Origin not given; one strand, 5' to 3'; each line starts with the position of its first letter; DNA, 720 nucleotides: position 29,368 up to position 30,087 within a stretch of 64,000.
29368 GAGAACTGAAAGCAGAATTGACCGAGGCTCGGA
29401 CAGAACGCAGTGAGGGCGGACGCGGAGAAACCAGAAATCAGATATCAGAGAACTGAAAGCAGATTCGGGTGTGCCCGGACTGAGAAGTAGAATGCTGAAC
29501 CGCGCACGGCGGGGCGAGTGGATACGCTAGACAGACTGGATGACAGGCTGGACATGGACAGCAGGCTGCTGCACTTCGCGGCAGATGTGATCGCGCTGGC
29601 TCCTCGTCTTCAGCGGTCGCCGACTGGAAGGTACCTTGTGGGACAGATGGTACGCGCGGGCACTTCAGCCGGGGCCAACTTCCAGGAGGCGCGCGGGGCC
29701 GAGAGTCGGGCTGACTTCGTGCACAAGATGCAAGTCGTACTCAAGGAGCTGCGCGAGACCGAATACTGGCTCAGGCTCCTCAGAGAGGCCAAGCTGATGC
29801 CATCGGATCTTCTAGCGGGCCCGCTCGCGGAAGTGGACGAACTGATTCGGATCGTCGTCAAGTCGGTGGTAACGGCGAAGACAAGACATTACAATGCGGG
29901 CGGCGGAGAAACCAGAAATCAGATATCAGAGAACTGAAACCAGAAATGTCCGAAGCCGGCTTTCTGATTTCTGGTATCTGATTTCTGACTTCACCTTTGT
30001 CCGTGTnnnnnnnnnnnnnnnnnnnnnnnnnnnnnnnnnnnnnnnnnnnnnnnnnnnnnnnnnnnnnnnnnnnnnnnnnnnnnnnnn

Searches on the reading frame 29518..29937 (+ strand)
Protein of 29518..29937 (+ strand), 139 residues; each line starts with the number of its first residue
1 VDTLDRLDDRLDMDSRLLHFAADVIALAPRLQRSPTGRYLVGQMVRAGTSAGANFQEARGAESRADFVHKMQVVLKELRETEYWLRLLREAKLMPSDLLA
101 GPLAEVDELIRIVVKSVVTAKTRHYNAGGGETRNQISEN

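Call 49: search_protein_families(library=pfam, proteins=[window:29518-29937:+], max_evalue=0.01)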
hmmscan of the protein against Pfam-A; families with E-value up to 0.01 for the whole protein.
window:29518-29937:+ (139 aa): 1 family
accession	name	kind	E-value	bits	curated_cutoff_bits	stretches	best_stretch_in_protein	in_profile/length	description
PF05635.17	23S_rRNA_IVP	-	3.8e-15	56.5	33.8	1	18-113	10-104/106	23S rRNA-intervening sequence protein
